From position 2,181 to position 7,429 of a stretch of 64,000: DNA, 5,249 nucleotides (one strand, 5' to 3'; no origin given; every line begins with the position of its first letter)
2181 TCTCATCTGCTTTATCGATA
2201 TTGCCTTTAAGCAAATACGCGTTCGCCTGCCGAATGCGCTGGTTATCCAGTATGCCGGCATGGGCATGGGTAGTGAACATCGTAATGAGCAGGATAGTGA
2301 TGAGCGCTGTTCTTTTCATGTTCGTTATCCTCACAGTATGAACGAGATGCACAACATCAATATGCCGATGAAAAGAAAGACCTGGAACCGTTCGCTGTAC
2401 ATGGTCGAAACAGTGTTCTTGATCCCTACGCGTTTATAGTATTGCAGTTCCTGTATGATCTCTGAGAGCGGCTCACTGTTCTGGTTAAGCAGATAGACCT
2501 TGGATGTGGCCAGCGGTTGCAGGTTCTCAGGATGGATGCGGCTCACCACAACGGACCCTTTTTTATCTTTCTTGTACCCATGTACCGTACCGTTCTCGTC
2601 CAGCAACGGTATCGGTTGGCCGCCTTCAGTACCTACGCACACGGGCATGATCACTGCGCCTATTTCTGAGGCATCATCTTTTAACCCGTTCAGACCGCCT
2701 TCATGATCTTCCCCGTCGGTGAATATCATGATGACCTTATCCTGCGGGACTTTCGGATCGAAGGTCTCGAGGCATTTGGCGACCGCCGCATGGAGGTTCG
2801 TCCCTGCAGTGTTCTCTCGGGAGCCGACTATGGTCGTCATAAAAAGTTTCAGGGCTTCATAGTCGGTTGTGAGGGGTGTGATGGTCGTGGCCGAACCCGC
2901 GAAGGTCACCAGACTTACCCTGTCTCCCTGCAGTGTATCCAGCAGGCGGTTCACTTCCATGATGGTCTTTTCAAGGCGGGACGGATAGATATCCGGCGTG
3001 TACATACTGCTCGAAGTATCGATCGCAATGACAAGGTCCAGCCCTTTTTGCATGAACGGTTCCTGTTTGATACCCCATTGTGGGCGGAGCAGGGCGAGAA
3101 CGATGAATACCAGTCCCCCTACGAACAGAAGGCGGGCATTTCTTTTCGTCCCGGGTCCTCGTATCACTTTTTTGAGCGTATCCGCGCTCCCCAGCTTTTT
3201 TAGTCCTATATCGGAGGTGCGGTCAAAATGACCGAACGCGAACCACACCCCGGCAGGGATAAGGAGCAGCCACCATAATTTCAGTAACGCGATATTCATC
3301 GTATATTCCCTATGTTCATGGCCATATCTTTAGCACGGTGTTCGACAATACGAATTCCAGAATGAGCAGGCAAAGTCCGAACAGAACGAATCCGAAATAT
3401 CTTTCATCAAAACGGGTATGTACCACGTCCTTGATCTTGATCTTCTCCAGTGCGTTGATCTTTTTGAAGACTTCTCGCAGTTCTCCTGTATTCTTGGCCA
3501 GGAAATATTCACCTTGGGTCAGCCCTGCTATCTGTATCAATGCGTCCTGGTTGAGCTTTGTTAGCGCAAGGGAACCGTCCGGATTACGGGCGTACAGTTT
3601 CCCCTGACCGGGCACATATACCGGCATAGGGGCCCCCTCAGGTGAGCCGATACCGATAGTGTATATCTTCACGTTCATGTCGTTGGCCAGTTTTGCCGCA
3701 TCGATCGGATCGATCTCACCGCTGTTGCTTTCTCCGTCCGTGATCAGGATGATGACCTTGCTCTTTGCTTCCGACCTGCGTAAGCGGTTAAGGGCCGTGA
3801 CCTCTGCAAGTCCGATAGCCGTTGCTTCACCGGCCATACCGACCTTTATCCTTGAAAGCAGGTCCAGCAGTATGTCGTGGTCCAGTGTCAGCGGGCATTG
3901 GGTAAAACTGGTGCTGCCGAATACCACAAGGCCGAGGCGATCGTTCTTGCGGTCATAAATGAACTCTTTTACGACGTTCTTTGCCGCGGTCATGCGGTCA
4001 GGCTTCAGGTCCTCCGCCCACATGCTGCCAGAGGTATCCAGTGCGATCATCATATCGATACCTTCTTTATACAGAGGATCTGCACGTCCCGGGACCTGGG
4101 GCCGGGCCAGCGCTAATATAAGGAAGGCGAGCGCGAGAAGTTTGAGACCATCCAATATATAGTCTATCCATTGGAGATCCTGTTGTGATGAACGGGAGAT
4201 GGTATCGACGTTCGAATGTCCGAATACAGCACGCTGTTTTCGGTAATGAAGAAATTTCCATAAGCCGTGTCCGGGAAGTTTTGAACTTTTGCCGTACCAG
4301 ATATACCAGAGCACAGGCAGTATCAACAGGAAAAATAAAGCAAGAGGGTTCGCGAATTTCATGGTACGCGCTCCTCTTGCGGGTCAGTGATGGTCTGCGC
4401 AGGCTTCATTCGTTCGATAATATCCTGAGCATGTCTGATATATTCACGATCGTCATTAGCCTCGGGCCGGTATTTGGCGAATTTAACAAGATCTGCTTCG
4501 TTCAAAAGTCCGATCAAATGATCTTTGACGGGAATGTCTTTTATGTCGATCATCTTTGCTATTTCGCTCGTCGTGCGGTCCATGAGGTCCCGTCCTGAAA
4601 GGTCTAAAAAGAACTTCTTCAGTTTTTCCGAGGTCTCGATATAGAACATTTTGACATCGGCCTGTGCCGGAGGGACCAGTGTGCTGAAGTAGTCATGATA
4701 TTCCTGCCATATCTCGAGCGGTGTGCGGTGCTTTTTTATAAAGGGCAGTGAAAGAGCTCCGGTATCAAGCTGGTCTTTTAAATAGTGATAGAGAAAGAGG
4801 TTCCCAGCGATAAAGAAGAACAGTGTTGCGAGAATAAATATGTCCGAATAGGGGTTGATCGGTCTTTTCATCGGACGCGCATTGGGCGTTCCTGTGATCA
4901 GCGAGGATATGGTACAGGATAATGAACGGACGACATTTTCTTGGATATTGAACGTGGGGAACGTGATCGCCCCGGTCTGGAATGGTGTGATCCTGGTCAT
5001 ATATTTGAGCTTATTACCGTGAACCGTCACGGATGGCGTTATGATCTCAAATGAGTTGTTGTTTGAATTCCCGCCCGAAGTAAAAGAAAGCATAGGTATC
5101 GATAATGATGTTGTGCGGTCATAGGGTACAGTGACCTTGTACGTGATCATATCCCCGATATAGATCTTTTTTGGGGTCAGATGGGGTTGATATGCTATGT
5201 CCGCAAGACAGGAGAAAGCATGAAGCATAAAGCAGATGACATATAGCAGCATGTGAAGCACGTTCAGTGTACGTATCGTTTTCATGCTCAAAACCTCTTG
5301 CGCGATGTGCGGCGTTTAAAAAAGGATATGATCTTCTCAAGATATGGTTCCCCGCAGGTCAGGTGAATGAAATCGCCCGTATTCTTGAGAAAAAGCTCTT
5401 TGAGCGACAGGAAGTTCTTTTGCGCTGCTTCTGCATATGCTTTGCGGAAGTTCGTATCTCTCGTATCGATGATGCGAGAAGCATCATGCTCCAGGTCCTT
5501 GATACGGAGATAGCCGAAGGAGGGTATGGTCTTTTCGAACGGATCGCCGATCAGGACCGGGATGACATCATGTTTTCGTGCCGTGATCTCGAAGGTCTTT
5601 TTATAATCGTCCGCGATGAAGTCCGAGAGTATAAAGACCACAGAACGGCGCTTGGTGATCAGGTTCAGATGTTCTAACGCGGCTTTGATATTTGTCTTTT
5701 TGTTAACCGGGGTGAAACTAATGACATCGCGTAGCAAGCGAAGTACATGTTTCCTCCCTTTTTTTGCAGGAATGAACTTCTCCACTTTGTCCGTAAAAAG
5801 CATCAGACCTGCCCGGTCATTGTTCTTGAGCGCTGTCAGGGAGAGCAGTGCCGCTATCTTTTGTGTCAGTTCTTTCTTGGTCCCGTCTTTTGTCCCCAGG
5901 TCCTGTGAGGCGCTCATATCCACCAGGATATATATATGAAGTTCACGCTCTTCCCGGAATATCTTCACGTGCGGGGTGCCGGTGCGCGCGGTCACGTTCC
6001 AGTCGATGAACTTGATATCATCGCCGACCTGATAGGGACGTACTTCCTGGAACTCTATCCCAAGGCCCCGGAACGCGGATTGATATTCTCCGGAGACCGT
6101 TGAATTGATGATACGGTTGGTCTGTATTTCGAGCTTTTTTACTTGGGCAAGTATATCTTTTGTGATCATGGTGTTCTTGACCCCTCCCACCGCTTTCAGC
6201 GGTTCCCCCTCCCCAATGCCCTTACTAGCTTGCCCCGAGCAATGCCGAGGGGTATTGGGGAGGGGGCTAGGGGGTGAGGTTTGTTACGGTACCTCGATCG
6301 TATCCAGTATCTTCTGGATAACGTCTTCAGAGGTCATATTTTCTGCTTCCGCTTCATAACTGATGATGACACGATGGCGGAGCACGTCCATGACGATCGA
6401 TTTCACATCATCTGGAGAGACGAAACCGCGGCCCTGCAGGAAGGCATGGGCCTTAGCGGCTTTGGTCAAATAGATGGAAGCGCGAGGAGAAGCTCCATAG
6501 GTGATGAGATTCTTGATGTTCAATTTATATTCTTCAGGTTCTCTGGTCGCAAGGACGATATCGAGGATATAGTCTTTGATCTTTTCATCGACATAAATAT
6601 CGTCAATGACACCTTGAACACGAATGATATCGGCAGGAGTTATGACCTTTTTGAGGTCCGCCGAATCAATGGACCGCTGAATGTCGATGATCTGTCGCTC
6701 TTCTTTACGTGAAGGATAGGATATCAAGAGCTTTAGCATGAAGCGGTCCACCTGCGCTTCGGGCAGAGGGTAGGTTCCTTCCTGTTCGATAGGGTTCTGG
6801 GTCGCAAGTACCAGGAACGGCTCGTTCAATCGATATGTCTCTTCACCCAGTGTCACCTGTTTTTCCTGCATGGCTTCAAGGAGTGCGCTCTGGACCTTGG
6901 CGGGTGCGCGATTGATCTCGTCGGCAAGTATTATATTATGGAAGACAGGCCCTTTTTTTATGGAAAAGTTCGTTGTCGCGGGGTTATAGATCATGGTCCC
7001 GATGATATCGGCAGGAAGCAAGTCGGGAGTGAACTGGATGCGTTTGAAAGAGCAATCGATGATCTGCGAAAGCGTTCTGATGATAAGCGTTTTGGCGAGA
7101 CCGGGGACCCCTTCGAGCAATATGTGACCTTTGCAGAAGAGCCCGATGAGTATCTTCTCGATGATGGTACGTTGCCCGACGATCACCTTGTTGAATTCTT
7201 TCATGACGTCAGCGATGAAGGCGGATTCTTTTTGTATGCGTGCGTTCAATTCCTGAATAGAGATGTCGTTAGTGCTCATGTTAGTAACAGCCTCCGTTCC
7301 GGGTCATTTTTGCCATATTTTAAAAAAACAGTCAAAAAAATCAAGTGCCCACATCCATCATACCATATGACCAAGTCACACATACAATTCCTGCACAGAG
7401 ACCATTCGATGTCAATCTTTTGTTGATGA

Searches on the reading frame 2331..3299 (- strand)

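Call 85: search_protein_families(library=ncbifam, proteins=[window:2331-3299:-], max_evalue=1e-10)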
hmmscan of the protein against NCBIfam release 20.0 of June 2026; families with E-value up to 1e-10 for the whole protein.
window:2331-3299:- (322 aa): 2 families
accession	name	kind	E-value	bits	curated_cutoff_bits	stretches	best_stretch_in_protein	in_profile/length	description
NF047506.1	VWA_BatB_Lepto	exception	2.1e-27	96.1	350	1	57-317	56-322/324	VWA domain-containing protein BatB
NF047508.1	VWA_BatA_Lepto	exception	3.2e-16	59.3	380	1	52-227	54-233/315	VWA domain-containing protein BatA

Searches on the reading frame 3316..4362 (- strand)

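Call 85: search_protein_families(library=ncbifam, proteins=[window:3316-4362:-], max_evalue=1e-10)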
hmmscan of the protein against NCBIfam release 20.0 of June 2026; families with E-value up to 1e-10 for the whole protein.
window:3316-4362:- (348 aa): 4 families
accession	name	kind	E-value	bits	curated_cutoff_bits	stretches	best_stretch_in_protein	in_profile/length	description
NF047508.1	VWA_BatA_Lepto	exception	8.7e-58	195.8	380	1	3-242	2-232/315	VWA domain-containing protein BatA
NF047506.1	VWA_BatB_Lepto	exception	1.9e-26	92.9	350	1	74-336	58-324/324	VWA domain-containing protein BatB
NF010238.0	PRK13685.1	subfamily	3.9e-19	68.9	432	1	38-303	36-295/335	hypothetical protein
TIGR03436.1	acidobact_VWFA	subfamily_domain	5.4e-12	45.8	81.25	1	102-304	69-280/324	VWA domain-containing protein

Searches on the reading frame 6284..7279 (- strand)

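Call 85: search_protein_families(library=ncbifam, proteins=[window:6284-7279:-], max_evalue=1e-10)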
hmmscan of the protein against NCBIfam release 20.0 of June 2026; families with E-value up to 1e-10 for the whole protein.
window:6284-7279:- (331 aa): 1 family
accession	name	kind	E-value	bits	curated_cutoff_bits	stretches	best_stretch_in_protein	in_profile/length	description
TIGR02031.1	BchD-ChlD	equivalog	3.3e-13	49.2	499.55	1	115-315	93-282/608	magnesium chelatase ATPase subunit D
